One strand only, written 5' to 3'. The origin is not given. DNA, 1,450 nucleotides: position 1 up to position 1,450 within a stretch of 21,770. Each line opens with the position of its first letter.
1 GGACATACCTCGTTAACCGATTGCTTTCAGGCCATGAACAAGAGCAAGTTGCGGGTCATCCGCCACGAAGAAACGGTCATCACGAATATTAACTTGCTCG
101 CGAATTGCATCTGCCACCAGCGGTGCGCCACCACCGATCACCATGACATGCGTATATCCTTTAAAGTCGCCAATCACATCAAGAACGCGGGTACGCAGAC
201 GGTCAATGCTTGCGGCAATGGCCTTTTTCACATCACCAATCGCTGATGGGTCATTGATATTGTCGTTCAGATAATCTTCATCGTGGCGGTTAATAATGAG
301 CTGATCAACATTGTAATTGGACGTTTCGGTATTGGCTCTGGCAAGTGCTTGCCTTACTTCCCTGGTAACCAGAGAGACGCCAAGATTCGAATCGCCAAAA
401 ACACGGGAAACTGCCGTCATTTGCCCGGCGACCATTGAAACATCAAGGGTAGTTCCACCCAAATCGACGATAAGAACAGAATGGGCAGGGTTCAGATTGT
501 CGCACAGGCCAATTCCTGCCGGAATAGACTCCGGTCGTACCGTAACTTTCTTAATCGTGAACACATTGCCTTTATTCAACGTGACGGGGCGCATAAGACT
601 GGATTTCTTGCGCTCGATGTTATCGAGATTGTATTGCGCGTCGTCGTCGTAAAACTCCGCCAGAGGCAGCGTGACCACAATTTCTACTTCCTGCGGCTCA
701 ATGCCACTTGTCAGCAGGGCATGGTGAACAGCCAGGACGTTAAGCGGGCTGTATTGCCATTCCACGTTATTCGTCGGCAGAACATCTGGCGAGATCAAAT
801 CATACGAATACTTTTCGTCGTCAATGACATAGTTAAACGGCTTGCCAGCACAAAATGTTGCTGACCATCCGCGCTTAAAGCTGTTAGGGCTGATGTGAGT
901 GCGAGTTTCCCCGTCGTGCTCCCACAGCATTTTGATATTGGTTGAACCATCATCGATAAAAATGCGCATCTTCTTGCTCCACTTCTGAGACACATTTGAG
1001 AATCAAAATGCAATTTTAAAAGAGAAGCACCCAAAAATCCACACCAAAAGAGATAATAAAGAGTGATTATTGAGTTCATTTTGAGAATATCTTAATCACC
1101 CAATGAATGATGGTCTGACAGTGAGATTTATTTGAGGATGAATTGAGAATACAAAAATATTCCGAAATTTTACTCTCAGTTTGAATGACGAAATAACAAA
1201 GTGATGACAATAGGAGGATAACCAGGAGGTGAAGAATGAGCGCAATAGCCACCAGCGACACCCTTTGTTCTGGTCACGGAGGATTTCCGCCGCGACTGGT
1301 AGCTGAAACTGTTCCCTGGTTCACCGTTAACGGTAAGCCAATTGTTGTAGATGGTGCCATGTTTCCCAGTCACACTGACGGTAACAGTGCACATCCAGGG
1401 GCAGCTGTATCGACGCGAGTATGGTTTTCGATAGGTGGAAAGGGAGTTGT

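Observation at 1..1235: Actin-type (ParM) partition locus with 11-bp-periodic upstream repeats, paired with a P1-type RepA replicon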

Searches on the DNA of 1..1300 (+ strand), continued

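Call 20: get_annotated_region(hit=H67, flank=2500)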
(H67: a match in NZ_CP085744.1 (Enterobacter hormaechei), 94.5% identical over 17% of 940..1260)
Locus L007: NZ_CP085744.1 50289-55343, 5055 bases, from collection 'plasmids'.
description: Enterobacter hormaechei strain 60214CZ plasmid p60214CZ_1, complete sequence
organism: Enterobacter hormaechei (NCBI taxid 158836)
taxonomy: Bacteria; Pseudomonadota; Gammaproteobacteria; Enterobacterales; Enterobacteriaceae; Enterobacter; Enterobacter hormaechei
host: -; source: Homo sapiens,tracheal aspirate; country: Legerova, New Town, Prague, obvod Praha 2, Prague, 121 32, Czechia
typing (MOB-suite, as given by PLSDB): non-mobilizable
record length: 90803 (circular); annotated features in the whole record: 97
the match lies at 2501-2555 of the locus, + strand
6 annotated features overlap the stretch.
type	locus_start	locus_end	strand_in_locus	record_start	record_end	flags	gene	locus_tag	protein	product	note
CDS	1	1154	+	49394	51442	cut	-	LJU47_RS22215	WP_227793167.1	Dam family site-specific DNA-(adenine-N6)-methyltransferase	GO:0006306 - DNA methylation [Evidence IEA]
CDS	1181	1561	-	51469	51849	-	-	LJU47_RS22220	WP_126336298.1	plasmid partitioning/stability family protein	-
CDS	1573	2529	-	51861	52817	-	parM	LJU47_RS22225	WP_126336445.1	plasmid segregation protein ParM domain-containing protein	-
CDS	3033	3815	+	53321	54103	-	-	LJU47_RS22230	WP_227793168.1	hypothetical protein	-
CDS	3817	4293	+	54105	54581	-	-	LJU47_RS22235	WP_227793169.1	hypothetical protein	-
CDS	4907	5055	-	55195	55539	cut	-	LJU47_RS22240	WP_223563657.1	hypothetical protein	-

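Call 21: get_annotated_region(hit=H28, flank=5000)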
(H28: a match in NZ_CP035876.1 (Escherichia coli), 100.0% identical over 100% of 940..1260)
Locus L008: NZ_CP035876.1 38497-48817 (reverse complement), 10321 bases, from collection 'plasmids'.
description: Escherichia coli strain B2C plasmid pB2C_96, complete sequence
organism: Escherichia coli (NCBI taxid 562)
taxonomy: Bacteria; Pseudomonadota; Gammaproteobacteria; Enterobacterales; Enterobacteriaceae; Escherichia; Escherichia coli
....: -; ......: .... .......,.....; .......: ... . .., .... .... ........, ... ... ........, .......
typing (MOB-suite, as given by PLSDB): non-mobilizable; replicon rep_cluster_2221
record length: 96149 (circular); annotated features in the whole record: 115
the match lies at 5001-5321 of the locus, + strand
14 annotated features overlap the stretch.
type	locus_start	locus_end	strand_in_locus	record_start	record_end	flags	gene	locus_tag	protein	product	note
CDS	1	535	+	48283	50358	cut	-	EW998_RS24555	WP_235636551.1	Dam family site-specific DNA-(adenine-N6)-methyltransferase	GO:0006306 - DNA methylation [Evidence IEA]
CDS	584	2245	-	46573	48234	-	glnS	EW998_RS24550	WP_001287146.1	glutamine--tRNA ligase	GO:0006425 - glutaminyl-tRNA aminoacylation [Evidence IEA]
CDS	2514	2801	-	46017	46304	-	-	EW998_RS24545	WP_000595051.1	hypothetical protein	-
CDS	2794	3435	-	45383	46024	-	-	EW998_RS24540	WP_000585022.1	AAA family ATPase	-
CDS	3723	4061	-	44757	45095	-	-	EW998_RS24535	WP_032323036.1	plasmid partitioning/stability family protein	-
CDS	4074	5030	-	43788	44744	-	parM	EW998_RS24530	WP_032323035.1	plasmid segregation protein ParM domain-containing protein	-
CDS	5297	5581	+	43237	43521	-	-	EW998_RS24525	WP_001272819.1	PAAR domain-containing protein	-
CDS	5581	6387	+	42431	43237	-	-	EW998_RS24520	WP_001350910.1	hypothetical protein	-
CDS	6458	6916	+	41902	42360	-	-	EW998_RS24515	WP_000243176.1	hypothetical protein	-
CDS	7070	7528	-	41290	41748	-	-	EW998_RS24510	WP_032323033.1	hypothetical protein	-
CDS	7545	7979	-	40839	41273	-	-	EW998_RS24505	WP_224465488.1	hypothetical protein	-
CDS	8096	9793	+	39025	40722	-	-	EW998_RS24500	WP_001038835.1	hypothetical protein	-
CDS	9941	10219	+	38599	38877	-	-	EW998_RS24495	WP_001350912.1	Ig-like domain-containing protein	-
CDS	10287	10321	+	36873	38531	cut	-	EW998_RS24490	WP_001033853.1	tail sheath protein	-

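Call 60: search_dna_similar(query=window:1-1300:+, collection=ecoli_genomes, mode=near, max_rows=5)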
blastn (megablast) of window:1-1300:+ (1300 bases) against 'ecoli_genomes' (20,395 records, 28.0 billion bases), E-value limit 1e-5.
Records with a match: 101; places in all: 101; records where one place covers at least 80% of the query: 83.
Genomes with a match: 101 of 5426; with a place that covers at least 80% of the query: 83. Places per genome that has any: lowest 1, median 1, highest 1. On chromosomes: 0 places; on plasmids: 101.
Best place of each record, by identity: >=99% 7; 95-99% 61; 90-95% 14; 80-90% 18; 60-80% 1.
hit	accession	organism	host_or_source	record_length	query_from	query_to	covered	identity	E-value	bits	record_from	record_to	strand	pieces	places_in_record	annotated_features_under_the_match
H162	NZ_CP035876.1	Escherichia coli strain B2C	Homo sapiens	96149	1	1300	100%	99.6%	0e+0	2374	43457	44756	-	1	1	parM: plasmid segregation protein ParM domain-containing protein | PAAR domain-containing protein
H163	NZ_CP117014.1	Escherichia coli strain MLI121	Homo sapiens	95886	1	1300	100%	99.5%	0e+0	2362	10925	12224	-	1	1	parM: plasmid segregation protein ParM domain-containing protein | PAAR domain-containing protein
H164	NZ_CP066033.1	Escherichia coli strain FDAARGOS_1059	missing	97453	1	1300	100%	99.4%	0e+0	2357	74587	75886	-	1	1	parM: plasmid segregation protein ParM domain-containing protein | PAAR domain-containing protein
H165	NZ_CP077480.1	Escherichia coli O111:H2 strain 12A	Homo sapiens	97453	1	1300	100%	99.4%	0e+0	2357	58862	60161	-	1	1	parM: plasmid segregation protein ParM domain-containing protein | PAAR domain-containing protein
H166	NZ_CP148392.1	Escherichia coli strain Z1323HEC0010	Homo sapiens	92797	1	1300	100%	99.1%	0e+0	2333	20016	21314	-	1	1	parM: plasmid segregation protein ParM domain-containing protein | PAAR domain-containing protein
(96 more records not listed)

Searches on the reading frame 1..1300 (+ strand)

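Call 12: search_solved_structures(query=L001:3662-4000:-, max_evalue=10, show_alignments=2)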
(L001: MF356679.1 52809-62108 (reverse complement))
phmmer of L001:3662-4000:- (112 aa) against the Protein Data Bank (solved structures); distinct sequences matched with E-value up to 10: 1.
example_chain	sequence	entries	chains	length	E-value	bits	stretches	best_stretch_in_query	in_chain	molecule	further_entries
2jd3_A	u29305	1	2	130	1.6e-06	31.7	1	3-74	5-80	STBB PROTEIN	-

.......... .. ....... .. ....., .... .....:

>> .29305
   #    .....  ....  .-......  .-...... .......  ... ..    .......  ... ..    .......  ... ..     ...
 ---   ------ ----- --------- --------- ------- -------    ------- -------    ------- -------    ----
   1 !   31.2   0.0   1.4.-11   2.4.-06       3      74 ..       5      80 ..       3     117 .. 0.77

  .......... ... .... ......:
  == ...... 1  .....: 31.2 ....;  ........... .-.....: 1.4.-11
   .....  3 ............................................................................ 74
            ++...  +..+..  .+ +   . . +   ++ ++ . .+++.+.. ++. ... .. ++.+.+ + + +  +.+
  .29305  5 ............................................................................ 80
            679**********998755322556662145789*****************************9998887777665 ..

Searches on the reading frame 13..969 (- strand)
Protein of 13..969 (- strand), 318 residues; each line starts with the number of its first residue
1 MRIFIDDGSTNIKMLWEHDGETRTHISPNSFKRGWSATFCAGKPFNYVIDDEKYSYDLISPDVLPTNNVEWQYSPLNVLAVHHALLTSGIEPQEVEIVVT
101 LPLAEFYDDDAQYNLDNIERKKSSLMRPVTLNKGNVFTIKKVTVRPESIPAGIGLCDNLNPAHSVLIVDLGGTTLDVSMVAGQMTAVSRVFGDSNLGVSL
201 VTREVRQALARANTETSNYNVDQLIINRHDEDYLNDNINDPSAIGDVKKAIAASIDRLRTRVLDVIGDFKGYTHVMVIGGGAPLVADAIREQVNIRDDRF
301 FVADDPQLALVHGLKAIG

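Call 5: search_protein_families(library=pfam, proteins=[window:13-969:-])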
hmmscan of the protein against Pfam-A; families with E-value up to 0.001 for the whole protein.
window:13-969:- (318 aa): 4 families
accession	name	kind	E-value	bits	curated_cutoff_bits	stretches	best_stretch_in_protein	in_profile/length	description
PF06406.17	StbA_N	-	1.5e-68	230.2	24.6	1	1-153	1-153/158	Plasmid segregation protein ParM, N-terminal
PF21523.3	ParM_N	-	3.3e-55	186.9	27.4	1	160-316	2-158/159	Plasmid segregation protein ParM, C-terminal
PF21522.3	MreB-like_C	-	1.3e-07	32.6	27.8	1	167-291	1-123/123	Archaeal actin homologue MreB-like, C-terminal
PF01968.24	Hydantoinase_A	-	0.00048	19.9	22.9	0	158-185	74-102/291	Hydantoinase/oxoprolinase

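Call 11: search_solved_structures(query=window:13-969:-, show_alignments=1)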
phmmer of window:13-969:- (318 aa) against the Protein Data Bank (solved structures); distinct sequences matched with E-value up to 0.001: 4.
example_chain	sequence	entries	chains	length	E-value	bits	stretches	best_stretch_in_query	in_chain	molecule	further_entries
4a62_A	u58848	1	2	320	5.5e-110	370.9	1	1-318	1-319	PLASMID SEGREGATION PROTEIN PARM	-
1mwk_A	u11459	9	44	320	2.8e-109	368.6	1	1-318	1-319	ParM | Plasmid segregation protein parM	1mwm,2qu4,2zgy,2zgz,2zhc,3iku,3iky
4a61_A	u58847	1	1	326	5.9e-109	367.5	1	3-318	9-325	PLASMID SEGREGATION PROTEIN PARM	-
5aey_A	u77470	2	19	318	8.3e-109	367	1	1-315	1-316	PLASMID SEGREGATION PROTEIN PARM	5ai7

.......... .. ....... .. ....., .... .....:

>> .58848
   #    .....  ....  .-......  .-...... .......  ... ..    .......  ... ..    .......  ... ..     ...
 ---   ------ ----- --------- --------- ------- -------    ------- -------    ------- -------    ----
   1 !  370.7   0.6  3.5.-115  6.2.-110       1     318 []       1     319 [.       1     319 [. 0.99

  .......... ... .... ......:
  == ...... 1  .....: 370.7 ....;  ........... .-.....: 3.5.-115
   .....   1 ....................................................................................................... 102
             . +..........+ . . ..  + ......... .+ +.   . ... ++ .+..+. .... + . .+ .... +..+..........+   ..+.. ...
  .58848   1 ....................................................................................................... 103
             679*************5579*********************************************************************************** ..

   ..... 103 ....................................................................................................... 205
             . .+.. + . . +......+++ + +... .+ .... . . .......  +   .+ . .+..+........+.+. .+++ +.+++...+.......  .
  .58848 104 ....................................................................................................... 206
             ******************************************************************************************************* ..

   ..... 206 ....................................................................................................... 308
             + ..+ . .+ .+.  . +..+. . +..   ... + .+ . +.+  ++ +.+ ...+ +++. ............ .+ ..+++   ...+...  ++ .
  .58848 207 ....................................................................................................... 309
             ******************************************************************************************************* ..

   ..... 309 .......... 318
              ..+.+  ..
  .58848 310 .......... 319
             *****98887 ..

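Call 15: search_dna_similar(query=window:13-969:-, collection=phages, mode=protein, max_rows=40)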
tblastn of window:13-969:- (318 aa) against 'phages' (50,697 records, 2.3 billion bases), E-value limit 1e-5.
Records with a match: 16; places in all: 16; records where one place covers at least 80% of the query: 16.
Best place of each record, by identity: >=99% 2; <60% 14.
By first word of the organism name: Escherichia 13; Xuanwuvirus 2; Citrobacter 1.
By host as written in the record: Escherichia coli 3; Escherichia coli C600 2; Escherichia coli 520873 2; Escherichia coli K88 2; - 2; Escherichia coli 503458 2; Escherichia coli C 1; Citrobacter rodentium DBS100 1; and 1 more.
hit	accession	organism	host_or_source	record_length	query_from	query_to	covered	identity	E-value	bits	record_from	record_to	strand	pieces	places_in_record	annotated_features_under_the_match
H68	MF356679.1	Escherichia phage D6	Escherichia coli C600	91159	1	318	100%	99.1%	0e+0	645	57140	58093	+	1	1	StbA type plasmid stability protein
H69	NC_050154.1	Escherichia phage D6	Escherichia coli C600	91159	1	318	100%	99.1%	0e+0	645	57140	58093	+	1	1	partition protein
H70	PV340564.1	Escherichia phage PhiR44_2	Escherichia coli C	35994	1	318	100%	47.3%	1e-90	300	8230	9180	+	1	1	hypothetical protein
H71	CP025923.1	Escherichia phage 520873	Escherichia coli 520873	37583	1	317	100%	47.2%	5e-90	298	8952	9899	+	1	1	record has no annotation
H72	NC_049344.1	Escherichia phage 520873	Escherichia coli 520873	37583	1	317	100%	47.2%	5e-90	298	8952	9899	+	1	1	plasmid segregation protein ParM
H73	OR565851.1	Citrobacter phage Shae_phiSM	Citrobacter rodentium DBS100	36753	1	317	100%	47.2%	6e-90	298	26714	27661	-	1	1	parM: plasmid segregation protein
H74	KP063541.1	Escherichia phage P88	Escherichia coli K88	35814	1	317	100%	47.2%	8e-90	298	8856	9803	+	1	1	recombinase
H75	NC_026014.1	Escherichia phage P88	Escherichia coli K88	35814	1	317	100%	47.2%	8e-90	298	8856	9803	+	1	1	plasmid segregation protein ParM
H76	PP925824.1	Escherichia phage Chuche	Escherichia coli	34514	1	317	100%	47.2%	9e-90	298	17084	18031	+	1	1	hypothetical protein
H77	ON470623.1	Escherichia phage vB_EcoM-705R2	Escherichia coli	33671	1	317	100%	47.2%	3e-89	296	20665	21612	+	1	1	recombinase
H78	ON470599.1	Escherichia phage vB_EcoM-569R5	Escherichia coli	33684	1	317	100%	47.2%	3e-89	296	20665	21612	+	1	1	putative plasmid partition protein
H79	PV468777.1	Escherichia phage Entero_P88_NC_026014(23)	Escherichia coli O25b:H4-ST131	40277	1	317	100%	47.2%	3e-89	296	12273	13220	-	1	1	plasmid segregation protein ParM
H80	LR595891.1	Xuanwuvirus P884B11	-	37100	1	317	100%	46.9%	1e-89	298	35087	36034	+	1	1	putative plasmid partition protein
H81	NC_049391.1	Xuanwuvirus P884B11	-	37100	1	317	100%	46.9%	1e-89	298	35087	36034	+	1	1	putative plasmid partition protein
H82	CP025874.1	Escherichia phage 503458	Escherichia coli 503458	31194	1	317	93%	46.3%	5e-60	277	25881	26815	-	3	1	record has no annotation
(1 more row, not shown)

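Call 35: search_protein_families(library=ncbifam, proteins=[window:13-969:-], max_evalue=0.01)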
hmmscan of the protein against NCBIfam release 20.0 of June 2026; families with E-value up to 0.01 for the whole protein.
window:13-969:- (318 aa): 4 families
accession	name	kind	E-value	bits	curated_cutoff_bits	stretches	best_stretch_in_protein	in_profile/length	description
TIGR03739.1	PRTRC_D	hypoth_equivalog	5e-07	29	214.8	1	159-318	163-318/320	PRTRC system protein D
NF010498.0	PRK13917.1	equivalog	0.00065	19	417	1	163-317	185-333/344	plasmid segregation protein ParM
NF008673.0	PRK11678.1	equivalog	0.0014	17.5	331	1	140-181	186-227/450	molecular chaperone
NF009946.0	PRK13410.1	equivalog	0.0056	14.9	1019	1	160-218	184-244/669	molecular chaperone DnaK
